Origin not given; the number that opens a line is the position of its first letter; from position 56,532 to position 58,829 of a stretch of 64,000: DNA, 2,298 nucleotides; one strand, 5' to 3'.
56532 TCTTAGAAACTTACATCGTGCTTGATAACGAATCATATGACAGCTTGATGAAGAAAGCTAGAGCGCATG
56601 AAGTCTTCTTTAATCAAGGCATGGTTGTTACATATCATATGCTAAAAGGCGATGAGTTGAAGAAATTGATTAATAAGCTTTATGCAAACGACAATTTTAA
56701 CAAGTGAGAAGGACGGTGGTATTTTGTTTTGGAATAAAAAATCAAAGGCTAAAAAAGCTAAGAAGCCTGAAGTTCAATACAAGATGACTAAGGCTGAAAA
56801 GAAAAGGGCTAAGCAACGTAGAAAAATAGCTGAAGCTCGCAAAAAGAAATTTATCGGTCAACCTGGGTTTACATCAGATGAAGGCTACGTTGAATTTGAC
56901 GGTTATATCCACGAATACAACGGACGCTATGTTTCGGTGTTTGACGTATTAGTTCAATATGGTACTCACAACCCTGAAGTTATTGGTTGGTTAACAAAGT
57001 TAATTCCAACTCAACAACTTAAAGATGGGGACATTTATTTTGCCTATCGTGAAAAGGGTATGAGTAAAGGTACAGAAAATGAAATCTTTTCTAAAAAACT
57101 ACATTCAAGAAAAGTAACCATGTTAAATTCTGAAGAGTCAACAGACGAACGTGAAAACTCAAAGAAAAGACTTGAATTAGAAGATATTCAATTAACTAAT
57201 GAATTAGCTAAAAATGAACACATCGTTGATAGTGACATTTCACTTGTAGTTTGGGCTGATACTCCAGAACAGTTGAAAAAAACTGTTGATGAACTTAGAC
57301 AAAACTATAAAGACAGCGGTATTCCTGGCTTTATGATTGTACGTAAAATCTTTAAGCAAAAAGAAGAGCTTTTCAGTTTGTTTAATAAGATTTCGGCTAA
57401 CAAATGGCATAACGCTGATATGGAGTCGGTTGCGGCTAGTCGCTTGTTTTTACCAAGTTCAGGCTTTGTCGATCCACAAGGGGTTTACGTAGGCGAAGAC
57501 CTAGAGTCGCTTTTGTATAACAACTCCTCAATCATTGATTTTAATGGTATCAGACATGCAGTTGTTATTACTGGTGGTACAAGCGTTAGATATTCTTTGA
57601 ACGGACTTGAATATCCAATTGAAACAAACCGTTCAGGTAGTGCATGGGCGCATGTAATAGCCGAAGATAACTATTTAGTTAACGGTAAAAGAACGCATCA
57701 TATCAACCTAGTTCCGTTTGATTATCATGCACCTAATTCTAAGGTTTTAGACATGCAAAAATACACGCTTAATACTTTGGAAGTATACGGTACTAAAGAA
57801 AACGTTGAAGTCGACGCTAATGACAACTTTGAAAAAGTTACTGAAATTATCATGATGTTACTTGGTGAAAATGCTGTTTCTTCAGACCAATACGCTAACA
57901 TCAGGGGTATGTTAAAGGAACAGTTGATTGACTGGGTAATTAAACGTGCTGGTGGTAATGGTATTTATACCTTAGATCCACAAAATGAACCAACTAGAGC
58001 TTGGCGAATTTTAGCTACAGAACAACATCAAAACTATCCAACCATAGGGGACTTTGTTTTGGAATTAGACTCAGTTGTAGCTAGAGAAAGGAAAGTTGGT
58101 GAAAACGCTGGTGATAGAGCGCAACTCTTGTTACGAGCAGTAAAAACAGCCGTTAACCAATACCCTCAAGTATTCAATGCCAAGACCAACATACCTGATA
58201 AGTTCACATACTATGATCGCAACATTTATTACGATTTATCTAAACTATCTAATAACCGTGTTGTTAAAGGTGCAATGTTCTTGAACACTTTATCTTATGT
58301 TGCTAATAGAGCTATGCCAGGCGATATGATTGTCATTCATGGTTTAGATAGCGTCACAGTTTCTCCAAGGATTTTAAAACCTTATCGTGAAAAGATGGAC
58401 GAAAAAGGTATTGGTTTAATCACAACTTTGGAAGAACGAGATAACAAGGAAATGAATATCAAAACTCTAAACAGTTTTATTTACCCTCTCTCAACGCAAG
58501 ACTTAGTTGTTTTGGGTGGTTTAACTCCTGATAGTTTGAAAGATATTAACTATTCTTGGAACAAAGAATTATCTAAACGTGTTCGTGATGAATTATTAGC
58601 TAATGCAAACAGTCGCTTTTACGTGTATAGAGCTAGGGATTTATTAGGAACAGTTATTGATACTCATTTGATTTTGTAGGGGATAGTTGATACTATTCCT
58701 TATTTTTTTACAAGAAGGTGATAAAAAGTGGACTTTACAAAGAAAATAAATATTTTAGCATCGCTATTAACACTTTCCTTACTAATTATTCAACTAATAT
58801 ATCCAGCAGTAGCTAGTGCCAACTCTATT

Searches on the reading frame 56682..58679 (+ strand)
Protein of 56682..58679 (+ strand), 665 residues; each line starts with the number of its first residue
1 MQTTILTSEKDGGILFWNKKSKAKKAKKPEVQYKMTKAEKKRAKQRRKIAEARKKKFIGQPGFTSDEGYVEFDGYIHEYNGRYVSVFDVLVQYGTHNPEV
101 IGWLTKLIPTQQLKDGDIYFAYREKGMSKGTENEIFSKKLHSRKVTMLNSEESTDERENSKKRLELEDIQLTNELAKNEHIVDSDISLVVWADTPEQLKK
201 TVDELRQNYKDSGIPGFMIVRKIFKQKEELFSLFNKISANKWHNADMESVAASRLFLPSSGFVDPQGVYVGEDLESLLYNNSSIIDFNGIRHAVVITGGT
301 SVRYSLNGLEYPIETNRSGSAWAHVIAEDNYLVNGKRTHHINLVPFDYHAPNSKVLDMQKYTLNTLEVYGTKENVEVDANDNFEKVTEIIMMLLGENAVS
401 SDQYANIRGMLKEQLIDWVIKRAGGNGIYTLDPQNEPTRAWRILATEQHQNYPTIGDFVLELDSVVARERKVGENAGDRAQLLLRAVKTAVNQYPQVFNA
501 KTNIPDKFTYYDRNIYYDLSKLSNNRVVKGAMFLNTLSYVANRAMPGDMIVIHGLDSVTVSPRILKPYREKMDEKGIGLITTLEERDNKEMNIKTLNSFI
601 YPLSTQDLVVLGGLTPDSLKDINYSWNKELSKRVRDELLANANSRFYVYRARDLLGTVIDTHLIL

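Call 9: search_protein_families(library=pfam, proteins=[window:56682-58679:+], max_evalue=0.01)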
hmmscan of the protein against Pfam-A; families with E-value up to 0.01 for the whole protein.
window:56682-58679:+ (665 aa): 0 families

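Call 26: search_protein_families(library=ncbifam, proteins=[window:56682-58679:+], max_evalue=1)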
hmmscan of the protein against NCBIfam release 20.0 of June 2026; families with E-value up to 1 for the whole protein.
window:56682-58679:+ (665 aa): 2 families
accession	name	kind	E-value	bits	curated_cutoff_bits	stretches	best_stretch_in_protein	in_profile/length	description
NF045975.1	VirB4_plasma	equivalog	1.9e-08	32.5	590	2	132-280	353-505/894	Mbov_0397 family ICE element conjugal transfer ATPase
NF033907.1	ExsE2_fam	equivalog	0.0065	17.2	40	1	131-183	22-73/93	T3SS regulon translocated regulator ExsE2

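Call 27: search_solved_structures(query=window:56682-58676:+, max_evalue=10, show_alignments=2)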
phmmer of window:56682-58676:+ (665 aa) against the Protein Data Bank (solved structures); distinct sequences matched with E-value up to 10: 5.
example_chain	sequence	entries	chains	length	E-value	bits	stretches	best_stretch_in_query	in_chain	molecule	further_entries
4n8f_A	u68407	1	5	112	0.035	15.8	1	269-349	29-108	Carbon dioxide concentrating mechanism protein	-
4jvz_A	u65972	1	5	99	0.17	13.5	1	269-339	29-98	Carbon dioxide concentrating mechanism protein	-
4gr2_A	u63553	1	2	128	0.28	12.8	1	61-182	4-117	AtRbcX1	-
31ee_A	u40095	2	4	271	0.44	12.1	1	73-113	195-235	Cyclodipeptide synthase (FoCDPS) | Cyclodipeptide synthase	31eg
7wkc_A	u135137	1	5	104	1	10.9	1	293-339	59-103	Carboxysome shell vertex protein CcmL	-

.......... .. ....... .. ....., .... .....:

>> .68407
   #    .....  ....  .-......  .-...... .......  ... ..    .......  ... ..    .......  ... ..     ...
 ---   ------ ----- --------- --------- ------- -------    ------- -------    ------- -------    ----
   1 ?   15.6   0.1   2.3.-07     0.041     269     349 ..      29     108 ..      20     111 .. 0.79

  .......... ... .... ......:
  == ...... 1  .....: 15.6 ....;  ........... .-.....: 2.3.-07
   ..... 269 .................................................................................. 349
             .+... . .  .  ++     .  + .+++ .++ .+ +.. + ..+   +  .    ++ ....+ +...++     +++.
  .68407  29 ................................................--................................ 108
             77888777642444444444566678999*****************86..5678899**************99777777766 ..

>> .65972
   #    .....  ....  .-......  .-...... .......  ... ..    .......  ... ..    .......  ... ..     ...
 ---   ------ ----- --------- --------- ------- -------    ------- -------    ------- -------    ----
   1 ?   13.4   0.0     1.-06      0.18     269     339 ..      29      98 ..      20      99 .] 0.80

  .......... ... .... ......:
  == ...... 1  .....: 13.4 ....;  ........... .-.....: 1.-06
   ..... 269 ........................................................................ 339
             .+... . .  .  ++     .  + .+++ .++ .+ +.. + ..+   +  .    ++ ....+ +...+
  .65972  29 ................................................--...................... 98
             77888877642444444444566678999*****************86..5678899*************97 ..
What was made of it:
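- Tried and rejected: Single-sequence phmmer against PDB found nothing meaningful (call 27).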

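Call 35: search_dna_similar(query=window:56682-58676:+, collection=plasmids, mode=protein, max_evalue=0.00001, max_rows=40, rows=spread)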
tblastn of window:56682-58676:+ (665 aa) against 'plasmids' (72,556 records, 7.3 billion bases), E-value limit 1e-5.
Records with a match: 129; places in all: 135; records where one place covers at least 80% of the query: 120.
Best place of each record, by identity: >=99% 1; <60% 128.
By first word of the organism name: Enterococcus 107; Ligilactobacillus 9; Staphylococcus 4; Pediococcus 1; Lactococcus 1; Lactobacillus 1; Macrococcus 1; Macrococcoides 1; Mammaliicoccus 1; Gordonia 1; and 2 more.
By predicted mobility (MOB-suite, as given by PLSDB): non-mobilizable 109; mobilizable 17; conjugative 3.
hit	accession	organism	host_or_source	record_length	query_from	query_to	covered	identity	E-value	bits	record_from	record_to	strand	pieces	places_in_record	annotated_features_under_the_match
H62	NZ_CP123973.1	Ligilactobacillus salivarius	pure culture,pig intestine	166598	1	665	100%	99.4%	0e+0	1290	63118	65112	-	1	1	hypothetical protein (x2)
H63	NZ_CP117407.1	Lactococcus lactis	wheat,Cell culture,rhizosphere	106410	59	665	91%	45.6%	2e-164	530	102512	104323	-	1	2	hypothetical protein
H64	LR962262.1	Enterococcus faecalis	-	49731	59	665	91%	45.4%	2e-163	527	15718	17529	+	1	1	record has no annotation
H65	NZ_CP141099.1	Enterococcus faecalis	Homo sapiens,Infected Human Urine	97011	59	665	91%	45.4%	2e-163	527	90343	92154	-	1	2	hypothetical protein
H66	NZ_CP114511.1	Ligilactobacillus salivarius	Meles meles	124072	59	665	91%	37.6%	1e-122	409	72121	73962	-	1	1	hypothetical protein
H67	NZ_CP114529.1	Ligilactobacillus salivarius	Meles meles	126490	59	665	91%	37.6%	1e-122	409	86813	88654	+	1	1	hypothetical protein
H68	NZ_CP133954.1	Enterococcus faecium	Homo sapiens,urine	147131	63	665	91%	22.8%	4e-23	113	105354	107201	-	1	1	hypothetical protein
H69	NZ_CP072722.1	Enterococcus faecium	Homo sapiens,blood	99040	63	665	91%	22.6%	6e-23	112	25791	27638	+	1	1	hypothetical protein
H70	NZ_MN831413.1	Enterococcus faecium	-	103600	63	665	91%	22.6%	6e-23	112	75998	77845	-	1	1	hypothetical protein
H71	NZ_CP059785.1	Enterococcus faecium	Homo sapiens,blood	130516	63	665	91%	22.6%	6e-23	112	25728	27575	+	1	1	hypothetical protein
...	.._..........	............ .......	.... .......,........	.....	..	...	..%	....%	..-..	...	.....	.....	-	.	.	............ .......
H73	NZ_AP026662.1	Enterococcus faecium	Homo sapiens,urine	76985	63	665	91%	22.5%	2e-23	113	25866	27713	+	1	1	hypothetical protein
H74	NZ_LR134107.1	Enterococcus faecium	-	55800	63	665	91%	22.3%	4e-23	112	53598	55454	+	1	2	hypothetical protein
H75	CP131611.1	Enterococcus faecium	Homo sapiens,blood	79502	63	665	91%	22.3%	4e-23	112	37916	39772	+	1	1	hypothetical protein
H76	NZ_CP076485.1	Enterococcus faecium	Homo sapiens,cell culture,blood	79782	63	665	91%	22.3%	4e-23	112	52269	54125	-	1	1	hypothetical protein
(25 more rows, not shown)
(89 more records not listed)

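Call 47: find_homologous_proteins(query=window:56682-58676:+, max_evalue=0.001)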
Query window:56682-58676:+ (665 aa): 56 proteins with E <= 0.001 among 8000 candidates.
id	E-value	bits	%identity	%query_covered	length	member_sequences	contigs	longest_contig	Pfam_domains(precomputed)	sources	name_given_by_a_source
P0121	0.0e+0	1498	100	100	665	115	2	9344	-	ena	-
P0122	1.5e-247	841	58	99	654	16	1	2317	-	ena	-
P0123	2.1e-246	838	59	92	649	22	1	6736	-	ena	-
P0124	1.4e-245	835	58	95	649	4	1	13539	-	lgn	-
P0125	5.6e-244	829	59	92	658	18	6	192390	-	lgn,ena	-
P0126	2.2e-242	824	58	94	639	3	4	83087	-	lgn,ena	-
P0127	1.4e-241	822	59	92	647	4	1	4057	-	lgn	-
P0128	8.6e-240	816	58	95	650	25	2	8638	-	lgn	-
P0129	2.6e-234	798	57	92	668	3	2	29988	-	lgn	-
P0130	1.0e-232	792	56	95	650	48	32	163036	-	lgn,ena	-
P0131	1.3e-231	789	57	95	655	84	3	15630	-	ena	-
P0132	3.3e-231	787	57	94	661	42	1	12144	-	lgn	-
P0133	5.8e-230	783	56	94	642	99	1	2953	-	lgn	-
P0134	6.4e-229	780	58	92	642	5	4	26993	-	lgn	-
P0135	5.3e-228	777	55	94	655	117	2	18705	-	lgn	-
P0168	2.3e-164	566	45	91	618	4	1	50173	-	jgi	jgi:hypothetical protein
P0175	1.9e-131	458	39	95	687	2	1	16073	-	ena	-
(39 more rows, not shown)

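Call 61: predict_structure(alignment_id=A3)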
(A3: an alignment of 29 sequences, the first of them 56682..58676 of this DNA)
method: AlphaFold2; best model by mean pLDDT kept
length: 665 residues; sequences in the alignment: 29
mean_pLDDT: 76.0   pTM: 0.62
mean pLDDT of the five models: 76.0, 74.4, 72.3, 71.8, 71.0
residues with pLDDT >= 90: 257; 70-90: 207; 50-70: 74; < 50: 127
segments of 3 or more residues with pLDDT < 50: 1-32, 57-73, 96-101, 123-136, 175-185, 222-260, 332-335
pLDDT, mean of each block of 10 residues (from residue 1): 34 36 39 67 76 50 32 51 72 50 64 82 42 49 70 68 69 43 55 82 84 67 42 35 36 45 76 77 84 94 84 90 88 67 92 91 93 93 94 79 86 94 91 93 93 92 90 87 90 88 88 91 90 95 90 95 92 93 90 93 94 94 91 90 93 85 90
secondary structure, 60 per line:
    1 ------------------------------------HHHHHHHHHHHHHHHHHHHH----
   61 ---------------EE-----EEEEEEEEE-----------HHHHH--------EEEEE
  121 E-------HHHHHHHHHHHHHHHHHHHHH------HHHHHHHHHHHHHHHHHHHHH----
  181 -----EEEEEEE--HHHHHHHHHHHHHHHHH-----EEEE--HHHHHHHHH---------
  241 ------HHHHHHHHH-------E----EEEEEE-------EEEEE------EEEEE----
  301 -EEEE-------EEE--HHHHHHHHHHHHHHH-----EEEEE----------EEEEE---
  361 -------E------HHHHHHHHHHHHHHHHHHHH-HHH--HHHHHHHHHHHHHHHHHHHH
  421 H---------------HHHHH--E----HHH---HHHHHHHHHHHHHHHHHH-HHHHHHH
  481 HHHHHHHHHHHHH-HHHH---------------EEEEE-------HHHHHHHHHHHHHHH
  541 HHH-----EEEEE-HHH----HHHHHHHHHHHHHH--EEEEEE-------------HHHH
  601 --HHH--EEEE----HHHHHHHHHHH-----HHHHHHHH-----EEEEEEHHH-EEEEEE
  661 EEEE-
elements in order (helices of 4 or more, strands of 3 or more residues): H37-56 E83-91 H103-107 E116-121 H129-149 H156-176 E186-192 H195-211 E217-220 H223-231 H247-255 E268-273 E281-285 E292-296 E302-305 E313-315 H318-332 E338-342 E353-357 H375-394 H401-421 H437-441 H455-472 H474-493 H495-498 E514-518 H526-543 E549-553 H562-575 E578-583 H597-600 E608-611 H616-626 H632-639 E645-650 E655-664

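Call 63: fold_search(model_id=the predicted structure, library=pdb)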
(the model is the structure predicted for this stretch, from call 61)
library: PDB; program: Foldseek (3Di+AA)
matches with E <= 10: 617; with E <= 0.001: 82
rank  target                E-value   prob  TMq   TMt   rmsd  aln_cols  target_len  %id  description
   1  4ag5_A                9.0e-11  1.00  0.42  0.70   4.7       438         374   14  Structure of VirB4 of Thermoanaerobacter pseudethanolicus (released 2012-07-04)
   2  4ag5_B                9.5e-11  1.00  0.42  0.71   4.6       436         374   15  Structure of VirB4 of Thermoanaerobacter pseudethanolicus (released 2012-07-04)
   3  4ag6_A                1.1e-10  1.00  0.42  0.70   4.7       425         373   14  Structure of VirB4 of Thermoanaerobacter pseudethanolicus (released 2012-07-04)
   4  4ag6_B                2.4e-10  1.00  0.41  0.69   4.8       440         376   14  Structure of VirB4 of Thermoanaerobacter pseudethanolicus (released 2012-07-04)
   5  8rtd_O                3.6e-09  1.00  0.32  0.27  18.7       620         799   10  Stalk-Arches-IMC structure from the fully-assembled R388 type IV secretion system determined by cryo-EM. (released 2024-06-19)
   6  8rtd_T                3.6e-09  1.00  0.31  0.26  18.8       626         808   10  Stalk-Arches-IMC structure from the fully-assembled R388 type IV secretion system determined by cryo-EM. (released 2024-06-19)
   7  7o42_A                4.5e-09  1.00  0.33  0.25  18.0       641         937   11  TrwK/VirB4unbound trimer of dimers complex (with Hcp1) from the R388 type IV secretion system determined by cryo-EM. (released 2022-06-22)
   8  7o43_B                5.0e-09  1.00  0.32  0.28  17.8       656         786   13  TrwK/VirB4unbound dimer complex from R388 type IV secretion system determined by cryo-EM. (released 2022-06-22)
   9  8rtd_P                7.0e-09  1.00  0.32  0.29  17.3       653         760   10  Stalk-Arches-IMC structure from the fully-assembled R388 type IV secretion system determined by cryo-EM. (released 2024-06-19)
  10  4d2i_A                1.3e-08  1.00  0.32  0.44  20.9       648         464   11  Crystal structure of the HerA hexameric DNA translocase from Sulfolobus solfataricus bound to AMP-PNP (released 2014-12-03)
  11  8yhx_A                1.4e-08  1.00  0.35  0.41  12.2       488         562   12  Cryo-EM structure of the trimeric HerA (released 2024-11-06)
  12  9x1m_A                2.8e-08  1.00  0.35  0.40  20.6       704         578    8  The cryo-EM structure of HerA-NurA complex with AMPPNP and dsDNA from Thermococcus kodakarensis (released 2026-02-04)
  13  4d2i_B                3.0e-08  1.00  0.33  0.45  21.2       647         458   10  Crystal structure of the HerA hexameric DNA translocase from Sulfolobus solfataricus bound to AMP-PNP (released 2014-12-03)
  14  8rtd_g                7.7e-08  1.00  0.31  0.28  18.0       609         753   10  Stalk-Arches-IMC structure from the fully-assembled R388 type IV secretion system determined by cryo-EM. (released 2024-06-19)
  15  8j4u_Q                9.6e-08  1.00  0.34  0.39  15.8       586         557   10  Structure of HerA-Sir2 complex from Escherichia coli Nezha system (released 2024-01-03)
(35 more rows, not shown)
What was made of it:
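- On Type IV secretion / conjugation system (Gram-positive MPF): Fold and weak profile match are met (calls 26, 63).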

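Call 75: find_encoding_contigs(protein=P0168, flank=10000, max_places=1)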
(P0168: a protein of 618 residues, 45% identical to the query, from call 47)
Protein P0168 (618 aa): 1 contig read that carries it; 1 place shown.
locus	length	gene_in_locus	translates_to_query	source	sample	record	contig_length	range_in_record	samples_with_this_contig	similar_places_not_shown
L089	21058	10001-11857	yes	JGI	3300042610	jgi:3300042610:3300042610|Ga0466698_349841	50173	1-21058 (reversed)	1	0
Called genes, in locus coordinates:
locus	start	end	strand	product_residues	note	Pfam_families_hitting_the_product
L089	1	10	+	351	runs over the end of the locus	-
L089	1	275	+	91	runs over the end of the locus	-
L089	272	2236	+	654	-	PF00158:Sigma54_activat (faint), PF05621:TniB (faint), PF13191:AAA_16 (faint), PF13173:AAA_14 (faint), PF13238:AAA_18 (faint), PF00004:AAA (weak), PF07724:AAA_2, PF07728:AAA_5, +3 more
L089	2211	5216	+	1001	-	-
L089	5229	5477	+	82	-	-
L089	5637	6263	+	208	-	-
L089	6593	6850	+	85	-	-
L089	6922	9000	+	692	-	-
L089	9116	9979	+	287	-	-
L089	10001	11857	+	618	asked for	-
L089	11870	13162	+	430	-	PF18013:Phage_lysozyme2, PF00877:NLPC_P60 (weak)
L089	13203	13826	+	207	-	-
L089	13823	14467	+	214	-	-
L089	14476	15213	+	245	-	-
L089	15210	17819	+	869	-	PF01580:FtsK_SpoIIIE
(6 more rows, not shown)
